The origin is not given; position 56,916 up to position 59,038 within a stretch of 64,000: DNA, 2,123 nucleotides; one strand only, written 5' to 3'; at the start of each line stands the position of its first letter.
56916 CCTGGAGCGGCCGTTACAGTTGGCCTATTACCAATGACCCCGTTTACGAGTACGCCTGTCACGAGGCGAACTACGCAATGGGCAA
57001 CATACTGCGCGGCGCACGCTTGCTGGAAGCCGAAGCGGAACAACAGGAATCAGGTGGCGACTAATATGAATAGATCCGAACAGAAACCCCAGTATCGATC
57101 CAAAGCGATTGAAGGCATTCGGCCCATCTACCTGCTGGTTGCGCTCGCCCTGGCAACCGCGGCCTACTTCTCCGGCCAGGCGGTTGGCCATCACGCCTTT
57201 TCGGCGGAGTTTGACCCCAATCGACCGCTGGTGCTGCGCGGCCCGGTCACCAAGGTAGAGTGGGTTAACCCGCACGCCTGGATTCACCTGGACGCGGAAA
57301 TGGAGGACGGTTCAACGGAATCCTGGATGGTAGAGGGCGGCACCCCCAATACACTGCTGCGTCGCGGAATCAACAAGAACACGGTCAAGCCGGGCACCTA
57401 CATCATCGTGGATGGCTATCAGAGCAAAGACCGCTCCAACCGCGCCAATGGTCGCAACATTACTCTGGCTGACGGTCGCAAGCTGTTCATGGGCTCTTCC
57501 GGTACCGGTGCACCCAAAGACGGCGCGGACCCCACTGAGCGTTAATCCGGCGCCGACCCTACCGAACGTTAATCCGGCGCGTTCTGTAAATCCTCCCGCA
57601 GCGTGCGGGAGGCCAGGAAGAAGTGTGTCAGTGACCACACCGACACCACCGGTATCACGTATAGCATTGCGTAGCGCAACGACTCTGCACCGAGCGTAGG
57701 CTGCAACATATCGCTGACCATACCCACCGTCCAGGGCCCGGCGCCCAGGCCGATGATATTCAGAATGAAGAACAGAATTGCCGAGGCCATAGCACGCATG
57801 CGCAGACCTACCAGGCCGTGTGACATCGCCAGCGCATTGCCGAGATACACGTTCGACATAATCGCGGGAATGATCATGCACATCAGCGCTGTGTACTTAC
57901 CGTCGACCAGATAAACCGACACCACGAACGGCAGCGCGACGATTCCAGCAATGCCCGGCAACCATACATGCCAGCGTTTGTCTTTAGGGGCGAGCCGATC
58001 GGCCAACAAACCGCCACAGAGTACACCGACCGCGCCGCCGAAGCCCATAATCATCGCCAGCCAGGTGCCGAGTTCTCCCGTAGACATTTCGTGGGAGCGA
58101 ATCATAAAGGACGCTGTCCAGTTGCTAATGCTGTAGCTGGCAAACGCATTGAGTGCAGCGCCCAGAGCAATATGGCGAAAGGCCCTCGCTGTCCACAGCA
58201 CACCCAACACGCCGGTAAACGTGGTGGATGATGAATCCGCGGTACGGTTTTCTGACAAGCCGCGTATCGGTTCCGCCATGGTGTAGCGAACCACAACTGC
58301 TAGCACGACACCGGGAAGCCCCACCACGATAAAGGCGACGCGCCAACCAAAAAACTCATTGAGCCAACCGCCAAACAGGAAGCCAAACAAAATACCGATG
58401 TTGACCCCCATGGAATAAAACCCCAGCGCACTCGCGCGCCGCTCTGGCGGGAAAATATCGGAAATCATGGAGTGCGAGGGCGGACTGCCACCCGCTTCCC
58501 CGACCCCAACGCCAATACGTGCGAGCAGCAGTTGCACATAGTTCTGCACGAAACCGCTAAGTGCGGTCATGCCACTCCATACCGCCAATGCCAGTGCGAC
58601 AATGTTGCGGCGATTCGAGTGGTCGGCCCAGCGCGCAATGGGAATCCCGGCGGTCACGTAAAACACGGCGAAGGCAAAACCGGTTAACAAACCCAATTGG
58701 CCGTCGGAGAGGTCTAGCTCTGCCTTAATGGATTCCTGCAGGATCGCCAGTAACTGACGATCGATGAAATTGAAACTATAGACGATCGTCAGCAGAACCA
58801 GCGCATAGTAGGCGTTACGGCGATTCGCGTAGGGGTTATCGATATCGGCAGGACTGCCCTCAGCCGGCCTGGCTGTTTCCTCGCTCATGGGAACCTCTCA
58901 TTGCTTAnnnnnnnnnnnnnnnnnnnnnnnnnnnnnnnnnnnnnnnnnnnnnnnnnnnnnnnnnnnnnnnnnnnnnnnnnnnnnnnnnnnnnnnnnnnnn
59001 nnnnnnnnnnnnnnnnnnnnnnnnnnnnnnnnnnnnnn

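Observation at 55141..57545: Second, diverged copy of the A-B-C triad next to a different PQQ enzyme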

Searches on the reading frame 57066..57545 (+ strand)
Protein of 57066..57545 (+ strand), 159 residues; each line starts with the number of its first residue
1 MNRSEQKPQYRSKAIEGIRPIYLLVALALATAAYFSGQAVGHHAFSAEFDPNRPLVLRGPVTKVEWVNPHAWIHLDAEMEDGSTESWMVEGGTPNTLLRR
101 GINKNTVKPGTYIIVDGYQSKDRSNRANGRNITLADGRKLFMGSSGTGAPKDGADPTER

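Call 4: search_protein_families(library=pfam, proteins=[window:57066-57545:+], max_evalue=0.01)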
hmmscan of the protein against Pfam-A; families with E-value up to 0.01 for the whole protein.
window:57066-57545:+ (159 aa): 1 family
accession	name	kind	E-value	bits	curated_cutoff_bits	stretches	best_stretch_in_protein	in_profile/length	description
PF19649.4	DUF6152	-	7.4e-33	113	27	1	35-124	5-93/98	Family of unknown function (DUF6152)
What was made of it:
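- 57066..57545 (+): C2: DUF6152 protein. A signal peptide is followed by a mature OB-fold domain starting at His42-His43 (nt 57189). The ATG lies 1 nt after the B2 stop. PF19649 E 7e-33 (call 4).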

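Call 5: search_protein_families(library=ncbifam, proteins=[window:57066-57545:+], max_evalue=0.01)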
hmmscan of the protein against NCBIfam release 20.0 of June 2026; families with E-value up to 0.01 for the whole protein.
window:57066-57545:+ (159 aa): 0 families

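Call 13: search_solved_structures(query=window:57066-57545:+, max_evalue=10)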
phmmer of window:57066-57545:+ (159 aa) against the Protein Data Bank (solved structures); distinct sequences matched with E-value up to 10: 3.
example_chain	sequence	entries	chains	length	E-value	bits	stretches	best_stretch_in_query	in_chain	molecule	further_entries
7ane_G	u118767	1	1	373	0.15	15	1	47-114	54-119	Ribosomal_L18e/L15P domain-containing protein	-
7aih_G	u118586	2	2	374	0.15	15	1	47-114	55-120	Ribosomal_L18e/L15P domain-containing protein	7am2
3qqn_A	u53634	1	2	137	2.8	10.9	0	42-99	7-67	Basigin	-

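Call 23: find_homologous_proteins(query=window:57066-57545:+)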
Query window:57066-57545:+ (159 aa): 8000 proteins with E <= 0.001 among 8000 candidates; the best 120 are listed.
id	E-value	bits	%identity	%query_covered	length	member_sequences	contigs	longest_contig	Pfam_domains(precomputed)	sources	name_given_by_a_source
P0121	1.9e-101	354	98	100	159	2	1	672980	PF19649.5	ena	-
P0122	4.7e-76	272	90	79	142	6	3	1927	PF19649.5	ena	-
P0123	4.8e-74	265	83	87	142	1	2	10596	PF19649.5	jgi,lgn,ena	jgi:hypothetical protein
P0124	2.7e-73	263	83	86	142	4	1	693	PF19649.5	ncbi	-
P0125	2.8e-73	263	83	86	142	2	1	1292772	PF19649.5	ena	-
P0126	5.9e-73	262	82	86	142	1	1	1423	PF19649.5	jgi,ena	-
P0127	1.2e-72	261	81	86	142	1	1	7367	PF19649.5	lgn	-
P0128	2.1e-72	260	79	87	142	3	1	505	PF19649.5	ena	-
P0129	2.3e-72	260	82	86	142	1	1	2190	PF19649.5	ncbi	-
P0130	3.0e-72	259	82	86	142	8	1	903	PF19649.5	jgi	jgi:Family of unknown function (DUF6152)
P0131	3.0e-72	259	83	79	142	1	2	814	PF19649.5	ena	-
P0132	7.1e-72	258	90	74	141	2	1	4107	PF19649.5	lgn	-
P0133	1.1e-71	258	89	78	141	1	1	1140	PF19649.5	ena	-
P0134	1.2e-71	258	85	80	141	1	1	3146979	PF19649.5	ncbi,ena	-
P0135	1.9e-71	257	79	89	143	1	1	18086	PF19649.5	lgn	-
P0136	2.3e-71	257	81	86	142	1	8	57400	PF19649.5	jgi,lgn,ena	-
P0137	2.6e-71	256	81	86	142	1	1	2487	PF19649.5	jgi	jgi:DNA/RNA endonuclease YhcR with UshA esterase domain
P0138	3.5e-71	256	80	86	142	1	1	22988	PF19649.5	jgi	jgi:DNA/RNA endonuclease YhcR with UshA esterase domain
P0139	6.9e-71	255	80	86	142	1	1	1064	PF19649.5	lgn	-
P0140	1.6e-70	254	80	86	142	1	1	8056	PF19649.5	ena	-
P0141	1.8e-70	254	80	86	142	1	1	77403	PF19649.5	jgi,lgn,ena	-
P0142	2.0e-70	254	79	86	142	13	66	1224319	PF19649.5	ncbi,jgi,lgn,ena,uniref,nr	ncbi:hypothetical protein GP2143_17801 [marine gamma proteobacterium HTCC2143]|jgi:hypothetical prot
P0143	2.8e-70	253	78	89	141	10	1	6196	PF19649.5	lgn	-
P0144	4.9e-70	252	77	86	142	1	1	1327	PF19649.5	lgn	-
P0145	5.5e-70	252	82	82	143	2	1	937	PF19649.5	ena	-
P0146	5.7e-70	252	82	83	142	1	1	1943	PF19649.5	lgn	-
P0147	9.1e-70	251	86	76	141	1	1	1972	PF19649.5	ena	-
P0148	2.6e-69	250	77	87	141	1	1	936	PF19649.5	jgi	jgi:hypothetical protein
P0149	4.5e-69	249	84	77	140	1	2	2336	PF19649.5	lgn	-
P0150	7.0e-69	249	80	86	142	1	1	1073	PF19649.5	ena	-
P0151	7.7e-69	248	81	79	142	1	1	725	PF19649.5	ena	-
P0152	7.9e-69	248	77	89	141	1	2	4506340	PF19649.5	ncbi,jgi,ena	-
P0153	1.1e-68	248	79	85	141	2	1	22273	PF19649.5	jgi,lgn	-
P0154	1.4e-68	248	79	87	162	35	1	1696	PF19649.5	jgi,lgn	-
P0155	1.4e-68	248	83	79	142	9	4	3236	PF19649.5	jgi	jgi:hypothetical protein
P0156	3.2e-68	246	88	74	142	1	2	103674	PF19649.5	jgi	jgi:Family of unknown function (DUF6152)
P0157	4.6e-68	246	80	83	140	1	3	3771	PF19649.5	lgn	-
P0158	5.1e-68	246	80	84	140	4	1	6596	PF19649.5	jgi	-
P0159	1.8e-67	244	77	89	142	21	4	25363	PF19649.5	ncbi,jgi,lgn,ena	jgi:hypothetical protein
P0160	2.0e-67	244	78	87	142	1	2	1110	PF19649.5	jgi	jgi:hypothetical protein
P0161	2.1e-67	244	78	86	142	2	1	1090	PF19649.5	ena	-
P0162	4.0e-67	243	77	86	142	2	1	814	PF19649.5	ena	-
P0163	1.1e-66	241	76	86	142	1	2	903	PF19649.5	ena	-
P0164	1.1e-66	241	75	87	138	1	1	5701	PF19649.5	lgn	-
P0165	2.8e-66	240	79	85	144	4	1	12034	PF19649.5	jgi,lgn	jgi:hypothetical protein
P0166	3.0e-66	240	75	89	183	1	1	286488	PF19649.5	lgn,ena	-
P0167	7.4e-66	239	84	74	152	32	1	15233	PF19649.5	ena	-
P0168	9.9e-66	238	74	89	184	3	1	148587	PF19649.5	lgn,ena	-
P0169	1.2e-65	238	79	86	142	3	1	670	PF19649.5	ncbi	-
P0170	1.4e-65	238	76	89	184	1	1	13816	PF19649.5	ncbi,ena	-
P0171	1.5e-65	238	78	86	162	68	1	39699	PF19649.5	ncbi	-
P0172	1.6e-65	238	76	85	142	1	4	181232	PF19649.5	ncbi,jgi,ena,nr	ncbi:MAG: hypothetical protein HOC23_16370 [Halieaceae bacterium]|jgi:hypothetical protein|nr:hypoth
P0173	1.7e-65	237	77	83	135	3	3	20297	PF19649.5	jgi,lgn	jgi:hypothetical protein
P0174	1.8e-65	237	79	85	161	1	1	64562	PF19649.5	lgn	-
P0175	2.3e-65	237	82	76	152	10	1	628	PF19649.5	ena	-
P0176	2.5e-65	237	72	92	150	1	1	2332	PF19649.5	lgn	-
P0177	2.5e-65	237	75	89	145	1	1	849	PF19649.5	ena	-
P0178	2.6e-65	237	76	87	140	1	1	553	PF19649.5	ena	-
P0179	2.8e-65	237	81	70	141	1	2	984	PF19649.5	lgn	-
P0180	3.7e-65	236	74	89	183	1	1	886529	PF19649.5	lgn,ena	-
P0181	3.8e-65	236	71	89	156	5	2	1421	PF19649.5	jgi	jgi:hypothetical protein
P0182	3.9e-65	236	79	74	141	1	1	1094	PF19649.5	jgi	jgi:hypothetical protein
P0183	4.2e-65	236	76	86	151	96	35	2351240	PF19649.5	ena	-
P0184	4.4e-65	236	76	86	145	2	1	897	PF19649.5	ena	-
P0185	4.4e-65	236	76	89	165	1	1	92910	PF19649.5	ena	-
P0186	4.7e-65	236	76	86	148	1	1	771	PF19649.5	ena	-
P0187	6.0e-65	236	79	85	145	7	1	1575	PF19649.5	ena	-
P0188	7.3e-65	235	73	89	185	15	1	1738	PF19649.5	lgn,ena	-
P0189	7.5e-65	235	81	76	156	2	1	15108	PF19649.5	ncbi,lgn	ncbi:MAG: DUF6152 family protein [Pseudomonadota bacterium]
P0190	7.9e-65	235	81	74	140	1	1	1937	PF19649.5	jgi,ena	-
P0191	8.4e-65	235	77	77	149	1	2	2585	PF19649.5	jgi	jgi:hypothetical protein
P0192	8.7e-65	235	74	89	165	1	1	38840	PF19649.5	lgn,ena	-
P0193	1.0e-64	235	77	86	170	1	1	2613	PF19649.5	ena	-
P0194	1.1e-64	235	79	75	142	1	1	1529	PF19649.5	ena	-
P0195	1.2e-64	235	81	76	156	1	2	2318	PF19649.5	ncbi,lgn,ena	-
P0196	1.2e-64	235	73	87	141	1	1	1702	PF19649.5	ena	-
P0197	1.3e-64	235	72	87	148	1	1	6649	PF19649.5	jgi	-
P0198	1.5e-64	234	74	84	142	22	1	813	PF19649.5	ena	-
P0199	1.7e-64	234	76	85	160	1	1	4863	PF19649.5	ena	-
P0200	1.7e-64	234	76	87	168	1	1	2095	PF19649.5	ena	-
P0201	1.9e-64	234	73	86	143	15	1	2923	PF19649.5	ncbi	-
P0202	1.9e-64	234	86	70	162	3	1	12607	PF19649.5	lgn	-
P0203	2.1e-64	234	77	86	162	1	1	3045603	PF19649.5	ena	-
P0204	2.3e-64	234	73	89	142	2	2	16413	PF19649.5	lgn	-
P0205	2.4e-64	234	75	89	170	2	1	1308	PF19649.5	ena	-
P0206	2.8e-64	234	83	74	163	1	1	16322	PF19649.5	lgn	-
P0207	3.4e-64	233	73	87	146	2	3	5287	PF19649.5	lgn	-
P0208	3.7e-64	233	73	82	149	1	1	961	PF19649.5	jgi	jgi:hypothetical protein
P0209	4.4e-64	233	73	89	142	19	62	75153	PF19649.5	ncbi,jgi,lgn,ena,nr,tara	ncbi:MAG: DUF6152 family protein [Pseudomonadales bacterium]|jgi:hypothetical protein|nr:DUF6152 fam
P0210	4.8e-64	233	74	86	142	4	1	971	PF19649.5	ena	-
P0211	5.0e-64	233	72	87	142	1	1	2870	PF19649.5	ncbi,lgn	-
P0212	5.4e-64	233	74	89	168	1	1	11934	PF19649.5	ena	-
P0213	5.8e-64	233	80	74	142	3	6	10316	PF19649.5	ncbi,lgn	-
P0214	6.1e-64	232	78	78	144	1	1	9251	PF19649.5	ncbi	-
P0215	6.7e-64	232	75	86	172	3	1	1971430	PF19649.5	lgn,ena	-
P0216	7.2e-64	232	72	89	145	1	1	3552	PF19649.5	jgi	jgi:hypothetical protein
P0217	7.7e-64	232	72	85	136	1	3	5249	PF19649.5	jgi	jgi:hypothetical protein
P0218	7.9e-64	232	82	75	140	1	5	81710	PF19649.5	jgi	jgi:hypothetical protein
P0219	8.0e-64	232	78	74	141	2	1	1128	PF19649.5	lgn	-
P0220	8.1e-64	232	72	87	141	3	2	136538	PF19649.5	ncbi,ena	-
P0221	8.9e-64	232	72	87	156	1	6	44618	PF19649.5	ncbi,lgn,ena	-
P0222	9.6e-64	232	75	86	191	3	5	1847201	PF19649.5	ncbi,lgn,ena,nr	ncbi:MAG: DUF6152 family protein [Gammaproteobacteria bacterium]|nr:DUF6152 family protein [Gammapro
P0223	9.8e-64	232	82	75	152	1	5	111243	PF19649.5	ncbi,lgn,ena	-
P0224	1.0e-63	232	74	84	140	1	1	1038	PF19649.5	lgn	-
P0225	1.1e-63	232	72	84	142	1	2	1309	PF19649.5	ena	-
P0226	1.1e-63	232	74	86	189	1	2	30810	PF19649.5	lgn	-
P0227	1.2e-63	232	72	86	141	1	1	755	PF19649.5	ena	-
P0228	1.2e-63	232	74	85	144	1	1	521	PF19649.5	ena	-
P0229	1.2e-63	232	74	86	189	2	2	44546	PF19649.5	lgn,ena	-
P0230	1.3e-63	231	73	86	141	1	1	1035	PF19649.5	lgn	-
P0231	1.4e-63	231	69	87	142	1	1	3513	PF19649.5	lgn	-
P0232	1.4e-63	231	70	87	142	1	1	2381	PF19649.5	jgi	jgi:hypothetical protein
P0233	1.5e-63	231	73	89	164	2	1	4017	PF19649.5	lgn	-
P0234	1.5e-63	231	79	74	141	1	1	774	PF19649.5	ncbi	-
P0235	1.6e-63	231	74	86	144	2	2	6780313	PF19649.5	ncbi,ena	-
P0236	1.7e-63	231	71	86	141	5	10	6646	PF19649.5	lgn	-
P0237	1.8e-63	231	78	74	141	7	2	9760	PF19649.5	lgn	-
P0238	1.9e-63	231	77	84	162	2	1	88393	PF19649.5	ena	-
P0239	2.1e-63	231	70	86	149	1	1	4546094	PF19649.5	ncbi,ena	-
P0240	2.4e-63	231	76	77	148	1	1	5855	PF19649.5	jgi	-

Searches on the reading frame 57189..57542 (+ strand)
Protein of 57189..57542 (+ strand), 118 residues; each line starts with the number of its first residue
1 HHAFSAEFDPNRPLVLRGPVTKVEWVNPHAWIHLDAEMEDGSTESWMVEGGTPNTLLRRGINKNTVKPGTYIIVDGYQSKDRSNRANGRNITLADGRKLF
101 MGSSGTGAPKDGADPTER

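Call 45: predict_structure(alignment_id=A3)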
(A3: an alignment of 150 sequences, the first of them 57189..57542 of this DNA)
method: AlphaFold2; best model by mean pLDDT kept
length: 118 residues; sequences in the alignment: 150
mean_pLDDT: 87.8   pTM: 0.81
mean pLDDT of the five models: 87.8, 85.9, 85.7, 83.3, 83.0
residues with pLDDT >= 90: 70; 70-90: 37; 50-70: 10; < 50: 1
segments of 3 or more residues with pLDDT < 50: none
pLDDT, mean of each block of 10 residues (from residue 1): 74 95 88 95 95 89 92 94 93 92 70 74
secondary structure, 60 per line:
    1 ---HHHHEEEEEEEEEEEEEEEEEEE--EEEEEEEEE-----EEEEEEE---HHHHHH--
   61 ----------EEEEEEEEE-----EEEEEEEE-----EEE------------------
elements in order: H4-7 E8-26 E29-37 E43-49 H53-58 E71-79 E85-92 E98-100
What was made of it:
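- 57066..57545 (+): Model pLDDT 87.8 (call 45).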

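Call 48: fold_search(model_id=the predicted structure, library=pdb)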
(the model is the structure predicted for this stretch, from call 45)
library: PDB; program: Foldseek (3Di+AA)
matches with E <= 10: 1002; with E <= 0.001: 1
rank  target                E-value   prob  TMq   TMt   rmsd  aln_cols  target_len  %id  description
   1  6kcn_A                9.7e-04  1.00  0.44  0.13   7.4       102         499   14  Crystal structure of plasmodium lysyl-tRNA synthetase in complex with a cladosporin derivative 4 (released 2020-04-08)
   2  5vl1_D                1.1e-03  1.00  0.46  0.14   7.1       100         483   17  Crystal Structure of Lysyl-tRNA Synthetase from Mycobacterium ulcerans complexed with L-lysine (released 2017-05-10)
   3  5vl1_A                1.3e-03  1.00  0.46  0.14   7.7       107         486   16  Crystal Structure of Lysyl-tRNA Synthetase from Mycobacterium ulcerans complexed with L-lysine (released 2017-05-10)
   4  5vl1_C                1.4e-03  1.00  0.45  0.14   7.7       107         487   15  Crystal Structure of Lysyl-tRNA Synthetase from Mycobacterium ulcerans complexed with L-lysine (released 2017-05-10)
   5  5vl1_B                1.5e-03  1.00  0.46  0.14   7.1       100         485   17  Crystal Structure of Lysyl-tRNA Synthetase from Mycobacterium ulcerans complexed with L-lysine (released 2017-05-10)
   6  5zh5_A                1.8e-03  1.00  0.43  0.14   6.8       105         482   11  CRYSTAL STRUCTURE OF PfKRS WITH INHIBITOR CLADO-2 (released 2018-06-27)
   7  6m0t_A                1.8e-03  1.00  0.44  0.13   7.4       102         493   14  Crystal Structure of Lysyl-tRNA Synthetase from Plasmodium falciparum complexed with L-lysine and Cladosporin derivati (released 2021-04-21)
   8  1txy_B                2.4e-03  1.00  0.43  0.58   4.9        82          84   21  E. coli PriB (released 2004-11-16)
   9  9jkl                  2.4e-03  1.00  0.40  0.12   6.5        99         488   10  LYSYL-TRNA SYNTHETASE(LysRS) COMPLEXED WITH LYSINE (released 2025-09-10)
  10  6aqg_C                2.4e-03  1.00  0.43  0.13   7.6       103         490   16  Crystal Structure of Lysyl-tRNA Synthetase from Mycobacterium ulcerans complexed with L-lysine and Cladosporin (released 2017-08-30)
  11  6m0t_C                2.4e-03  1.00  0.41  0.12  14.7       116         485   16  Crystal Structure of Lysyl-tRNA Synthetase from Plasmodium falciparum complexed with L-lysine and Cladosporin derivati (released 2021-04-21)
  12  6aqg_A                2.5e-03  1.00  0.48  0.14   7.0       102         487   15  Crystal Structure of Lysyl-tRNA Synthetase from Mycobacterium ulcerans complexed with L-lysine and Cladosporin (released 2017-08-30)
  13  6aqh_B                2.5e-03  1.00  0.43  0.13   7.3        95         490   16  Crystal Structure of Lysyl-tRNA Synthetase from Mycobacterium thermoresistibile complexed with L-lysine and Cladospori (released 2017-08-30)
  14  5yun_D                2.5e-03  1.00  0.40  0.45   8.1       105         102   15  Crystal structure of SSB complexed with myc (released 2018-10-10)
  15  5yun_C                2.8e-03  1.00  0.39  0.44   8.5       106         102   16  Crystal structure of SSB complexed with myc (released 2018-10-10)
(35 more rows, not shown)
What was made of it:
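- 57066..57545 (+): Foldseek finds OB folds (call 48).
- On CopC/CopD copper system: The model is an OB fold (calls 45, 48).
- The confident C model is an OB fold (calls 45, 48).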

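Call 101: search_solved_structures(query=A3, max_evalue=10, show_alignments=1)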
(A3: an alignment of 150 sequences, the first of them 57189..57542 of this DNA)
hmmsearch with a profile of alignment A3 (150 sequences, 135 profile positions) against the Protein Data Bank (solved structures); distinct sequences matched with E-value up to 10: 2.
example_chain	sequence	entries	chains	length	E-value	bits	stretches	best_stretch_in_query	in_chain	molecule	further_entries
6smf_A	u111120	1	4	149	0.1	15.5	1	14-63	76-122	3-dehydroquinate dehydratase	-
7aqc_Y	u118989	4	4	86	1.1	12.2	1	81-127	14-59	Uncharacterized protein YabO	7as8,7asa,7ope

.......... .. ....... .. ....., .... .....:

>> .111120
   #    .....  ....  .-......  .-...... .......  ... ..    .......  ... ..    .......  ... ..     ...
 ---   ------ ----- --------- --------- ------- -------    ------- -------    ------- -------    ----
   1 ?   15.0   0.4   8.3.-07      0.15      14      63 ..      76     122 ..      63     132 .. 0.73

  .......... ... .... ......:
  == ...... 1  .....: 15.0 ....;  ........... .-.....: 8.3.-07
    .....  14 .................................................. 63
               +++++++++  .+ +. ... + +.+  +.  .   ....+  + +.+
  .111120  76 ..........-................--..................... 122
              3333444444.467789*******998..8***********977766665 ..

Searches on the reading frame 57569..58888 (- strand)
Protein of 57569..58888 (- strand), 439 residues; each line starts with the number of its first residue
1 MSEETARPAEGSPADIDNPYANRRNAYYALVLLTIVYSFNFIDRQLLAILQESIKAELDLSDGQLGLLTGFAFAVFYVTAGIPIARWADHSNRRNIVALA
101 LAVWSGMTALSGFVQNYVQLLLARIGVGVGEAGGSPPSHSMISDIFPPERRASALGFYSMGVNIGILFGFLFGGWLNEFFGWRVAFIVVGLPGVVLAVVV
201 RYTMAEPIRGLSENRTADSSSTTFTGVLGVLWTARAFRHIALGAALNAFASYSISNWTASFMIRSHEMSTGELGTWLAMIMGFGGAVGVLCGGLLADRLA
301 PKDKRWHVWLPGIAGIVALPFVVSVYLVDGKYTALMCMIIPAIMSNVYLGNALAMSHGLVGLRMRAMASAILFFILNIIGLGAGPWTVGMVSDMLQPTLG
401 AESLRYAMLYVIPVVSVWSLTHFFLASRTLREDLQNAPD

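Call 32: search_protein_families(library=pfam, proteins=[window:57569-58888:-], max_evalue=0.001)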
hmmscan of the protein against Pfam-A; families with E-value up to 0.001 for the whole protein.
window:57569-58888:- (439 aa): 3 families
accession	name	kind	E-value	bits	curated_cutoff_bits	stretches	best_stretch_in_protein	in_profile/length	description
PF07690.21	MFS_1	-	2.6e-44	152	33.4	1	33-384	1-346/347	Major Facilitator Superfamily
PF00083.30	Sugar_tr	-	2.6e-08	33.6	22.3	1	61-200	44-188/452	Sugar (and other) transporter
PF03137.26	OATP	-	0.00012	21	25.8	0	216-317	274-375/545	Organic Anion Transporter Polypeptide (OATP) family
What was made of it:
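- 57569..58888 (-): MFS transporter, convergent with C2 and downstream of PQQ2 in that operon (context, not part of the module). PF07690 E 3e-44 (call 32).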
